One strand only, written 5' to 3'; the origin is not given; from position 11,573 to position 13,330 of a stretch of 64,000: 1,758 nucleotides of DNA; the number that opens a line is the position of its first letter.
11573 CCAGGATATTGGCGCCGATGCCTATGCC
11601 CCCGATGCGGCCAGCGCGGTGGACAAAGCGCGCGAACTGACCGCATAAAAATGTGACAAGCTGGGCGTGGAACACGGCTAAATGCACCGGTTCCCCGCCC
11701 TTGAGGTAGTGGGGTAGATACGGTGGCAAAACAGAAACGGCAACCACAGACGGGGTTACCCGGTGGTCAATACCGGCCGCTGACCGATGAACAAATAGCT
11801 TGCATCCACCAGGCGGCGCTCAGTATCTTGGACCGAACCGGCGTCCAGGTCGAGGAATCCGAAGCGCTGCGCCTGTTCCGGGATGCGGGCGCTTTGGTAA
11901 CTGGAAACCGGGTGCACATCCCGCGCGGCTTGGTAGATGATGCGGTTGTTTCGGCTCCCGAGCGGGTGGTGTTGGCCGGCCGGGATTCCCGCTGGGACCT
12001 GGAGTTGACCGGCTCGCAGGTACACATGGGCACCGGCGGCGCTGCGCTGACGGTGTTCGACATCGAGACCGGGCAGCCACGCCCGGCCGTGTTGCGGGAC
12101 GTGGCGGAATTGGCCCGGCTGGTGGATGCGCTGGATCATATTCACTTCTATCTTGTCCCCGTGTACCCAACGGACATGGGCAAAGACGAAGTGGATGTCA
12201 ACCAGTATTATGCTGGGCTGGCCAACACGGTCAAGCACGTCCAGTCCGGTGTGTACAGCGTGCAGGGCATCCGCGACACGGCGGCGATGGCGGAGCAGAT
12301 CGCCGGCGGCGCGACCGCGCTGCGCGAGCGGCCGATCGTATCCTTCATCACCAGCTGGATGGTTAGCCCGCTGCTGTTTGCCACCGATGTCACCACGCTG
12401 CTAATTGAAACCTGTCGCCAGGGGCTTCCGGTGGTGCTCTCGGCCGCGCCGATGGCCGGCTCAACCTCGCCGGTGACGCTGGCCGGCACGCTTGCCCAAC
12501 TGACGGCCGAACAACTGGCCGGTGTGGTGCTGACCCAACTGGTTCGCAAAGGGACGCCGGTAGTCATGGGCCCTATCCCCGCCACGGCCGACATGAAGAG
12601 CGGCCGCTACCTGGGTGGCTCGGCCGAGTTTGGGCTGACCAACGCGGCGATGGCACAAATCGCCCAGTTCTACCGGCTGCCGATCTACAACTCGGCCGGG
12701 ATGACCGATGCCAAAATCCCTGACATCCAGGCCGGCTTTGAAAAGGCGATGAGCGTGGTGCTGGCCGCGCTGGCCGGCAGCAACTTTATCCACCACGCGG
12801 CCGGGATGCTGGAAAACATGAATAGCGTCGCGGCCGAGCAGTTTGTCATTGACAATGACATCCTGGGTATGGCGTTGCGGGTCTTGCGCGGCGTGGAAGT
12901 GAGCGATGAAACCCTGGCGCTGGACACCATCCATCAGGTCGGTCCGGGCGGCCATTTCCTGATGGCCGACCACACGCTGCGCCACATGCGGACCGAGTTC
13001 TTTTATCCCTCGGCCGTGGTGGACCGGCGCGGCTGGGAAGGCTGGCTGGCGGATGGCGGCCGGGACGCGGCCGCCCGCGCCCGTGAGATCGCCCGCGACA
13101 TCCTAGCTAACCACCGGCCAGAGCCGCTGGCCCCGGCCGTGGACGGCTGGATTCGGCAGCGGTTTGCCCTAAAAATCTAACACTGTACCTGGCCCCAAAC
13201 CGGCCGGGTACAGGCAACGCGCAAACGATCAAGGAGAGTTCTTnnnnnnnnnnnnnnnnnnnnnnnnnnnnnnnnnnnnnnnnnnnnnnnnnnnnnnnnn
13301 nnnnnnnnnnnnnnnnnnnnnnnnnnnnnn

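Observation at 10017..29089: B12-dependent methyltransferase island with four non-Pyl MttB paralogues and a peptide/opine-type importer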

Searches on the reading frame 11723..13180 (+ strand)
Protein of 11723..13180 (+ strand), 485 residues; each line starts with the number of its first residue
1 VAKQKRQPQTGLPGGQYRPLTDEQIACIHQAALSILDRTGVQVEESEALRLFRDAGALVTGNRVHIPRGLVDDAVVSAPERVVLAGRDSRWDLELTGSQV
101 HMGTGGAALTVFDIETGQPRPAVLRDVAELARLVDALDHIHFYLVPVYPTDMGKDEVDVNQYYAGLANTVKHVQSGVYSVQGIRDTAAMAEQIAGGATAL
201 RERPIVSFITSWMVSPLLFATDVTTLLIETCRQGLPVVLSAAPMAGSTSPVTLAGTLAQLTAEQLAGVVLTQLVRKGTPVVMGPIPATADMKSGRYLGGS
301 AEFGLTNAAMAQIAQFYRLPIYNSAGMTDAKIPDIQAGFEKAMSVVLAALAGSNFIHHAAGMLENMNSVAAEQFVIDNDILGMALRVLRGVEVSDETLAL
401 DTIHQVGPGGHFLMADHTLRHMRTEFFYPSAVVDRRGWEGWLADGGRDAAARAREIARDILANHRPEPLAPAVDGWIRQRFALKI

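Call 4: search_protein_families(library=pfam, proteins=[window:11723-13180:+])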
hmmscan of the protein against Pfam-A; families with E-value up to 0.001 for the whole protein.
window:11723-13180:+ (485 aa): 1 family
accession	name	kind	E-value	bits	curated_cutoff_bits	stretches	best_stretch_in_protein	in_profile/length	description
PF06253.16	MTTB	-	1.4e-122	409.8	25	1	15-477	29-488/500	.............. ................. (MTTB)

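Call 9: search_protein_families(library=ncbifam, proteins=[window:11723-13180:+], max_evalue=0.001)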
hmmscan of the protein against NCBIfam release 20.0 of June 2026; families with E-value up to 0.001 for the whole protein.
window:11723-13180:+ (485 aa): 1 family
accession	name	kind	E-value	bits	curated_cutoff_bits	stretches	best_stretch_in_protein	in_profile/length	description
TIGR02369.2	trimeth_pyl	equivalog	3e-138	461.3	525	1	20-475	6-459/469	[trimethylamine--corrinoid protein] Co-methyltransferase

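Call 18: search_solved_structures(query=window:11723-13180:+, max_evalue=0.001, show_alignments=2)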
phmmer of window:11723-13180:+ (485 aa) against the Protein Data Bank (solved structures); distinct sequences matched with E-value up to 0.001: 5.
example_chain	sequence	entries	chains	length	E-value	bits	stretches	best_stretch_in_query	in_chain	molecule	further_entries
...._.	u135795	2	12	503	6.5e-80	272.2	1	12-469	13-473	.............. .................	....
7xcm_A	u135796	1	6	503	7.2e-80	272.1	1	12-469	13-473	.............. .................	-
2qne_A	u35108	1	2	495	5.9e-77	262.4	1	16-478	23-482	Putative methyltransferase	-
9yce_A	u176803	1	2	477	6.5e-77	262.3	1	16-478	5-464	Glycine betaine methyltransferase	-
4yyc_A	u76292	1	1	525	2e-64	221.1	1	16-480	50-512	Putative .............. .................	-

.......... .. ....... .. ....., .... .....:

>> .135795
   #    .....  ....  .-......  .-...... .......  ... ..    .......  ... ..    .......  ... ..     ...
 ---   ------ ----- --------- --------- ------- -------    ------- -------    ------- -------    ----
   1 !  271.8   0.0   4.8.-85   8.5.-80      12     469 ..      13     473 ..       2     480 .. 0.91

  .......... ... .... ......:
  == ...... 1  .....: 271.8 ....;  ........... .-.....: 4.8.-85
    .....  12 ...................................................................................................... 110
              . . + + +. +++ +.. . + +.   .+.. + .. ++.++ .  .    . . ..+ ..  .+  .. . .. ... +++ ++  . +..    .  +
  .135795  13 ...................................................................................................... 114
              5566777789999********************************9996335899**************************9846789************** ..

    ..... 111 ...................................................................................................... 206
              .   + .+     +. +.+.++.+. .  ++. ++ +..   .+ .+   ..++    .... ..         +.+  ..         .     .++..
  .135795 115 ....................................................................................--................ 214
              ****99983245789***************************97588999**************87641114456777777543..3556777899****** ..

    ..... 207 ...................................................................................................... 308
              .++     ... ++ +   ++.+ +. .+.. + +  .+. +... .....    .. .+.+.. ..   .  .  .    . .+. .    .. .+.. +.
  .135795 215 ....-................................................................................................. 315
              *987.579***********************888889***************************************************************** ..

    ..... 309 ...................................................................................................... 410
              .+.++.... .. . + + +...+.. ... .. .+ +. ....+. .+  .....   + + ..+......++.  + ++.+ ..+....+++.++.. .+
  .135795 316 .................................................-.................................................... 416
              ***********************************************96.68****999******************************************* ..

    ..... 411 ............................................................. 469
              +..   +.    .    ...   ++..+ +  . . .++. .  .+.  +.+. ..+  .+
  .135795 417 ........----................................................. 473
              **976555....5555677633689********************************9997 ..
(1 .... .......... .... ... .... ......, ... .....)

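Call 65: find_homologous_proteins(query=window:11723-13180:+, max_evalue=1e-30)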
Query window:11723-13180:+ (485 aa): 3001 proteins with E <= 1e-30 among 8000 candidates; the best 120 are listed.
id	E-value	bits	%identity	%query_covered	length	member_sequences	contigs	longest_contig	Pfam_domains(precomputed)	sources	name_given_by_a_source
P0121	2.7e-293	991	100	93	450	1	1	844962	PF06253.17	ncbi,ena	-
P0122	2.0e-259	879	81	99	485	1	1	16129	PF06253.17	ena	-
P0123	9.6e-258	873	80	100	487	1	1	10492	PF06253.17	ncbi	-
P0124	2.1e-257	872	80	99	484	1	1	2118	PF06253.17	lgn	-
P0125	5.9e-257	871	80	99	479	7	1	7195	PF06253.17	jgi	-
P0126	1.9e-256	869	80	100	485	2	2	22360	PF06253.17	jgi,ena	-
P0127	3.4e-256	868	80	99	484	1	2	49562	PF06253.17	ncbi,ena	-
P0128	1.9e-255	866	80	100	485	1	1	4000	PF06253.17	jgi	jgi:trimethylamine--corrinoid protein Co-methyltransferase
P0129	2.3e-255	865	80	100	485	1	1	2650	PF06253.17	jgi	-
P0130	2.5e-255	865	79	100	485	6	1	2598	PF06253.17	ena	-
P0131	1.8e-254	863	81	98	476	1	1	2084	PF06253.17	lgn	-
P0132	3.5e-252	855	78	100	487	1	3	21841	PF06253.17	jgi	-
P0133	3.6e-252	855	79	99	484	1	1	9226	PF06253.17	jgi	-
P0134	6.5e-252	854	78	100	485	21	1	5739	PF06253.17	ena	-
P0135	6.7e-252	854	79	100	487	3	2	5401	PF06253.17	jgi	jgi:trimethylamine--corrinoid protein Co-methyltransferase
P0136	1.0e-251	853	77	100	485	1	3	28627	PF06253.17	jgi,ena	-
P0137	1.4e-251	853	79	100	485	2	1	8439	PF06253.17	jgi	-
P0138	1.6e-251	853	79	100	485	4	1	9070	PF06253.17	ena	-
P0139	2.2e-251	852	79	99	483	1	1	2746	PF06253.17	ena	-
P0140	2.9e-251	852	78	100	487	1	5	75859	PF06253.17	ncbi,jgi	-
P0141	3.0e-251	852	80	98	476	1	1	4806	PF06253.17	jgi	jgi:trimethylamine--corrinoid protein Co-methyltransferase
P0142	3.7e-251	852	78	100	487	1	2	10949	PF06253.17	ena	-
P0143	7.4e-251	851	78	99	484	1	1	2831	PF06253.17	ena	-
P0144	8.4e-251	850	79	100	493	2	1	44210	PF06253.17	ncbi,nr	ncbi:MAG: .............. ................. family protein [Chloroflexota bacterium]|nr:trimethylamin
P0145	1.0e-250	850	79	99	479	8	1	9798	PF06253.17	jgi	-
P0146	4.1e-250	848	79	98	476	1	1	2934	PF06253.17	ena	-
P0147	9.8e-250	847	78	99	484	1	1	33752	PF06253.17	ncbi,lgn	-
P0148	1.2e-249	847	78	100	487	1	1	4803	PF06253.17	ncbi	-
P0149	1.2e-249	847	78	100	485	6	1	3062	PF06253.17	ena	-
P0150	1.4e-249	846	78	100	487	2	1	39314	PF06253.17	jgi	jgi:trimethylamine--corrinoid protein Co-methyltransferase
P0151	4.5e-249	845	78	100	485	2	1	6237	PF06253.17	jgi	jgi:trimethylamine--corrinoid protein Co-methyltransferase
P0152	6.4e-249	844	78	99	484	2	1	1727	PF06253.17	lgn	-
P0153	9.0e-249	844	78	100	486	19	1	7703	PF06253.17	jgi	jgi:trimethylamine--corrinoid protein Co-methyltransferase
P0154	1.8e-248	843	77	100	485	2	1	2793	PF06253.17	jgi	jgi:trimethylamine--corrinoid protein Co-methyltransferase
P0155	3.9e-248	842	77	100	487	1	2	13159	PF06253.17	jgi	jgi:trimethylamine--corrinoid protein Co-methyltransferase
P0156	4.0e-248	842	78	100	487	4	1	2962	PF06253.17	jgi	jgi:trimethylamine--corrinoid protein Co-methyltransferase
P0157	5.4e-248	841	78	100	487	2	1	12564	PF06253.17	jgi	-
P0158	4.0e-247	838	80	96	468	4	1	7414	PF06253.17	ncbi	-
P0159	7.2e-247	837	76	100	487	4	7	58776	PF06253.17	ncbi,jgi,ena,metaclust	metaclust:\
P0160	9.5e-247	837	77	100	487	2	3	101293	PF06253.17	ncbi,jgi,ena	-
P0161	1.0e-246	837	77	100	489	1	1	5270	PF06253.17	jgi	jgi:trimethylamine--corrinoid protein Co-methyltransferase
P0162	1.1e-246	837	77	100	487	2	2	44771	PF06253.17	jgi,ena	-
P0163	1.3e-246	837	76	100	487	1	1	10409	PF06253.17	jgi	jgi:trimethylamine--corrinoid protein Co-methyltransferase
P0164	1.7e-246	836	77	100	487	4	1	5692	PF06253.17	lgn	-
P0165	2.6e-246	836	77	100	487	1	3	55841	PF06253.17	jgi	-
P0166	2.4e-245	833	77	99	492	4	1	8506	PF06253.17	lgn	-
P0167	2.5e-245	832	77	98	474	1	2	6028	PF06253.17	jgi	jgi:trimethylamine--corrinoid protein Co-methyltransferase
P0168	2.8e-245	832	77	100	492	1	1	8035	PF06253.17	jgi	jgi:trimethylamine--corrinoid protein Co-methyltransferase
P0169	2.9e-245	832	77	100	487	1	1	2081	PF06253.17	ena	-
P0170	5.0e-245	831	77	100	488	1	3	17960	PF06253.17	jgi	jgi:trimethylamine--corrinoid protein Co-methyltransferase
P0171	1.3e-244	830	77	100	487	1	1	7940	PF06253.17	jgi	jgi:trimethylamine--corrinoid protein Co-methyltransferase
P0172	2.5e-244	829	77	100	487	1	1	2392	PF06253.17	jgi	jgi:trimethylamine--corrinoid protein Co-methyltransferase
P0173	2.6e-244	829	76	100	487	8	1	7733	PF06253.17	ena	-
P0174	2.6e-244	829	77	100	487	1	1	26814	PF06253.17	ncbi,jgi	-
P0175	4.0e-244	828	78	98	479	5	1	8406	PF06253.17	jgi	jgi:trimethylamine--corrinoid protein Co-methyltransferase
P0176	6.9e-244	828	75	100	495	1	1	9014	PF06253.17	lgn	-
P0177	1.0e-243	827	78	98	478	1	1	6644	PF06253.17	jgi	jgi:trimethylamine--corrinoid protein Co-methyltransferase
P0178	1.5e-243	827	76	99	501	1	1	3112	PF06253.17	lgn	-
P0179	1.6e-243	826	77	100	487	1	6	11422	PF06253.17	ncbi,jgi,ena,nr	ncbi:MAG: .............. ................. [Chloroflexi bacterium]|nr:MAG: trimethylamine methyltran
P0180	1.7e-243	826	75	100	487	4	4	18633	PF06253.17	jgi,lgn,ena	-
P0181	1.9e-243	826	76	100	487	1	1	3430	PF06253.17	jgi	jgi:trimethylamine--corrinoid protein Co-methyltransferase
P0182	6.6e-243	824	76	98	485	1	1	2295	PF06253.17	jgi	jgi:trimethylamine--corrinoid protein Co-methyltransferase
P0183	8.5e-243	824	76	100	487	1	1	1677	PF06253.17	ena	-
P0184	1.1e-241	820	76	100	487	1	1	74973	PF06253.17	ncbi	-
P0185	1.3e-241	820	78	99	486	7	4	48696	PF06253.17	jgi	jgi:trimethylamine--corrinoid protein Co-methyltransferase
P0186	1.7e-241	820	78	98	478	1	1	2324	PF06253.17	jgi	jgi:trimethylamine--corrinoid protein Co-methyltransferase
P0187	2.1e-241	819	75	100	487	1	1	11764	PF06253.17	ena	-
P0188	3.7e-241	819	77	100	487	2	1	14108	PF06253.17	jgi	jgi:trimethylamine--corrinoid protein Co-methyltransferase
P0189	5.6e-241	818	75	100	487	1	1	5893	PF06253.17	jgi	-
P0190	1.3e-240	817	75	100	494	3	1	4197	PF06253.17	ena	-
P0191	2.7e-240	816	76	100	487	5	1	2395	PF06253.17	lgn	-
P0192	7.9e-240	814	76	99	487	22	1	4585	PF06253.17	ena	-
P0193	9.0e-240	814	76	100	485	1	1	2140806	PF06253.17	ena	-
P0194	1.5e-239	813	74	100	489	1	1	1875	PF06253.17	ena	-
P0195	3.3e-239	812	76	98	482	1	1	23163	PF06253.17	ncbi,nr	ncbi:MAG: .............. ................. family protein [Anaerolineae bacterium]|nr:trimethylamine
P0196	4.0e-239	812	76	98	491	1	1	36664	PF06253.17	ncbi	-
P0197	1.1e-238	811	76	100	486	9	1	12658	PF06253.17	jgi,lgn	jgi:trimethylamine---corrinoid protein Co-methyltransferase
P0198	5.5e-238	808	76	98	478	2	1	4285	PF06253.17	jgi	-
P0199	1.2e-237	807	74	100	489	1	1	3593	PF06253.17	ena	-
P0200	2.2e-237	806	74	97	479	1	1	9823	PF06253.17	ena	-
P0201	5.8e-237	805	74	100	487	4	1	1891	PF06253.17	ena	-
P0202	4.2e-236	802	73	100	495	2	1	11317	PF06253.17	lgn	-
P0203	1.0e-235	801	74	100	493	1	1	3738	PF06253.17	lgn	-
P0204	1.1e-235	801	74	100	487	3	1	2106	PF06253.17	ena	-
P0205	1.3e-235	800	73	100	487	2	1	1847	PF06253.17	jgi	jgi:trimethylamine--corrinoid protein Co-methyltransferase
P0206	1.6e-235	800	73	100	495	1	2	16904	PF06253.17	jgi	jgi:trimethylamine--corrinoid protein Co-methyltransferase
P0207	1.5e-233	794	75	98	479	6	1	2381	PF06253.17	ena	-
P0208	7.0e-230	781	73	100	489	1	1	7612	PF06253.17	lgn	-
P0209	3.0e-229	779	72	100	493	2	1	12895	PF06253.17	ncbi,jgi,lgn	jgi:trimethylamine--corrinoid protein Co-methyltransferase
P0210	5.7e-227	772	81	87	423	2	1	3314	PF06253.17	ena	-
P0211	1.0e-226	771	72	99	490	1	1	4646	PF06253.17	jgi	-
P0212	1.1e-225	768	81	87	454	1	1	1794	PF06253.17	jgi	jgi:trimethylamine--corrinoid protein Co-methyltransferase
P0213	2.3e-222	757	71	99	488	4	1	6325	PF06253.17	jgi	jgi:trimethylamine--corrinoid protein Co-methyltransferase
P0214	3.1e-221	753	70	97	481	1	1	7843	PF06253.17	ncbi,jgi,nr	ncbi:MAG: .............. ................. [Chloroflexi bacterium]|nr:MAG: trimethylamine methyltran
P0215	3.1e-221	753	70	99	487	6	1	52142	PF06253.17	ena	-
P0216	6.4e-221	752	70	97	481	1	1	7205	PF06253.17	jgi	-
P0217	6.7e-221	752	70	97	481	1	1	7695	PF06253.17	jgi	-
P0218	1.1e-220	751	70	97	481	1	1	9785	PF06253.17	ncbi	-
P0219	1.4e-220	751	71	97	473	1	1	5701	PF06253.17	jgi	jgi:trimethylamine--corrinoid protein Co-methyltransferase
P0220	1.4e-220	751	79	87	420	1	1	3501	PF06253.17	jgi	jgi:trimethylamine--corrinoid protein Co-methyltransferase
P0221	1.5e-220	751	70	97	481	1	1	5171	PF06253.17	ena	-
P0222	1.6e-220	751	69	99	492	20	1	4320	PF06253.17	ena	-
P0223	2.0e-220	750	70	97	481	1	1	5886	PF06253.17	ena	-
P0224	2.5e-220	750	69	99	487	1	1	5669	PF06253.17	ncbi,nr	ncbi:MAG: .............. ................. family protein [Chloroflexota bacterium]|nr:trimethylamin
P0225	3.5e-220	750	70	97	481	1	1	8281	PF06253.17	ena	-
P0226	4.6e-220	749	70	97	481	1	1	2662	PF06253.17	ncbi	-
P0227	7.1e-220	749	69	99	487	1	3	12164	PF06253.17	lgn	-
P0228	7.5e-220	748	68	99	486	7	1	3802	PF06253.17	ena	-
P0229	8.9e-220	748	69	99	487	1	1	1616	PF06253.17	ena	-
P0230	1.2e-218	744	70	99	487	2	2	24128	PF06253.17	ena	-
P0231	1.7e-218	744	68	99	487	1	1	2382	PF06253.17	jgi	-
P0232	3.0e-218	743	68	99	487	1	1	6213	PF06253.17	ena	-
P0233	3.6e-218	743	69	99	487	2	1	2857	PF06253.17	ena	-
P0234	6.9e-218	742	68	100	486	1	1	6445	PF06253.17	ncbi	ncbi:MAG: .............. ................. family protein [Anaerolineae bacterium]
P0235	7.8e-218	742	67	99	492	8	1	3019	PF06253.17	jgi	-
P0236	1.1e-217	741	68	99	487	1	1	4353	PF06253.17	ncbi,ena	-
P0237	1.6e-217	741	68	99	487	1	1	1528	PF06253.17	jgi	jgi:trimethylamine--corrinoid protein Co-methyltransferase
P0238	1.9e-217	741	68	99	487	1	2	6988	PF06253.17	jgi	jgi:trimethylamine--corrinoid protein Co-methyltransferase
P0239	2.1e-217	740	68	99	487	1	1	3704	PF06253.17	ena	-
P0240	2.3e-217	740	68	100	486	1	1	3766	PF06253.17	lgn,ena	-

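Call 66: find_encoding_contigs(protein=P0160, flank=10000, max_places=2)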
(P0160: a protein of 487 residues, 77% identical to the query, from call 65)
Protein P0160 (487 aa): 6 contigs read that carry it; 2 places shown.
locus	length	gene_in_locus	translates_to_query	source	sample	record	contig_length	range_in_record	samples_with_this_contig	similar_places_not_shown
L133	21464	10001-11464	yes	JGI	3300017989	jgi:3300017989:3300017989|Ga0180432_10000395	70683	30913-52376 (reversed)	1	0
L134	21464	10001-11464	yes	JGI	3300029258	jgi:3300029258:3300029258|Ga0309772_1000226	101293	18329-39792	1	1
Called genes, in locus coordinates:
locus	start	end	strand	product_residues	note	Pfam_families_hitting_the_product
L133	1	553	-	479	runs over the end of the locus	PF06253:MTTB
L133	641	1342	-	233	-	PF00392:GntR, PF07729:FCD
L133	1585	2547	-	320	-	PF00291:PALP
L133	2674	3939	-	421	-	-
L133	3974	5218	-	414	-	PF01053:Cys_Met_Meta_PP, PF00155:Aminotran_1_2 (weak), PF01212:Beta_elim_lyase (weak)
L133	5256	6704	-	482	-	PF06253:MTTB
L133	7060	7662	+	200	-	PF00392:GntR, PF07729:FCD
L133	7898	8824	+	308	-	PF03781:FGE-sulfatase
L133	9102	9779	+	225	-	PF09339:HTH_IclR (weak), PF01614:IclR_C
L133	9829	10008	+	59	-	-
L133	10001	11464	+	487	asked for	PF06253:MTTB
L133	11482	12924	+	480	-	PF06253:MTTB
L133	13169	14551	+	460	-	PF06253:MTTB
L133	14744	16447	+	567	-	PF00496:SBP_bac_5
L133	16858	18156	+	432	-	PF19300:BPD_transp_1_N, PF00528:BPD_transp_1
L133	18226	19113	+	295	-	PF12911:OppC_N, PF00528:BPD_transp_1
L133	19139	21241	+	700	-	PF00005:ABC_tran, PF00006:ATP-synt_ab (faint), PF02463:SMC_N (weak), PF13304:AAA_21 (faint), PF13401:AAA_22 (faint), PF08352:oligo_HPY, PF00005:ABC_tran, PF08352:oligo_HPY, +1 more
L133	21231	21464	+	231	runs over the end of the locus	PF00571:CBS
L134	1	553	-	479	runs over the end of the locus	PF06253:MTTB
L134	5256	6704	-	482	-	PF06253:MTTB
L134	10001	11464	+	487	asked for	PF06253:MTTB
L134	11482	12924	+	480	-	PF06253:MTTB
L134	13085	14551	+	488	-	PF06253:MTTB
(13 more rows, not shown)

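Call 67: find_encoding_contigs(protein=P0140, flank=10000, max_places=2)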
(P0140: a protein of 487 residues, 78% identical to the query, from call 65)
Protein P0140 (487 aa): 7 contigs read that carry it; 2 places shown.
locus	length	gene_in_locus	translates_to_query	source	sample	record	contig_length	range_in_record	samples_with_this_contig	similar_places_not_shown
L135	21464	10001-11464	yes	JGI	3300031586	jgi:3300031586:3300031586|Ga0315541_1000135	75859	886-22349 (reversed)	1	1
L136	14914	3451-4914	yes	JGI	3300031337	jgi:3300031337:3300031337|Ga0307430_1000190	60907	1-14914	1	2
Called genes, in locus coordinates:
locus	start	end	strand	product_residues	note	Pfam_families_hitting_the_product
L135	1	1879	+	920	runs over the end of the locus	PF02739:5_3_exonuc_N, PF01367:5_3_exonuc, PF01612:DNA_pol_A_exo1, PF22619:DNA_polI_exo1, PF00476:DNA_pol_A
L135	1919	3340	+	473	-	PF00701:DHDPS, PF08714:Fae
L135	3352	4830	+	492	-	PF00701:DHDPS, PF08714:Fae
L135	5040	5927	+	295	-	PF09339:HTH_IclR, PF01614:IclR_C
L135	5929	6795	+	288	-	PF00809:Pterin_bind, PF03599:CdhD (weak)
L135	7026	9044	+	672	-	PF05378:Hydant_A_N, PF13941:MutL (faint), PF01968:Hydantoinase_A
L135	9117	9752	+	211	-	PF02607:B12-binding_2, PF02310:B12-binding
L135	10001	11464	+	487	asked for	PF06253:MTTB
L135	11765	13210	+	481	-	PF06253:MTTB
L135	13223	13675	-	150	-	PF01850:PIN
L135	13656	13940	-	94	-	-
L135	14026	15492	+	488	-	PF06253:MTTB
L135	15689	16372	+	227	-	PF00392:GntR, PF07729:FCD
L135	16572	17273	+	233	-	PF00117:GATase, PF07722:Peptidase_C26 (weak)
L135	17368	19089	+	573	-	PF00496:SBP_bac_5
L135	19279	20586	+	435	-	PF19300:BPD_transp_1_N, PF00528:BPD_transp_1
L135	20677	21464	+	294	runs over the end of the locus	PF12911:OppC_N, PF00528:BPD_transp_1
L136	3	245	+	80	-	?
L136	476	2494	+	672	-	PF05378:Hydant_A_N, PF13941:MutL (faint), PF01968:Hydantoinase_A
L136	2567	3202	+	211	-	PF02607:B12-binding_2, PF02310:B12-binding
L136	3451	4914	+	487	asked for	PF06253:MTTB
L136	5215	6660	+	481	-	PF06253:MTTB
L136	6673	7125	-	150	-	PF01850:PIN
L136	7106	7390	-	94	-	-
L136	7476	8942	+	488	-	PF06253:MTTB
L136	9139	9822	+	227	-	PF00392:GntR, PF07729:FCD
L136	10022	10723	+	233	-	PF00117:GATase, PF07722:Peptidase_C26 (weak)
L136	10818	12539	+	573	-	PF00496:SBP_bac_5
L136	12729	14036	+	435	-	PF19300:BPD_transp_1_N, PF00528:BPD_transp_1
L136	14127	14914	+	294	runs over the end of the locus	PF12911:OppC_N, PF00528:BPD_transp_1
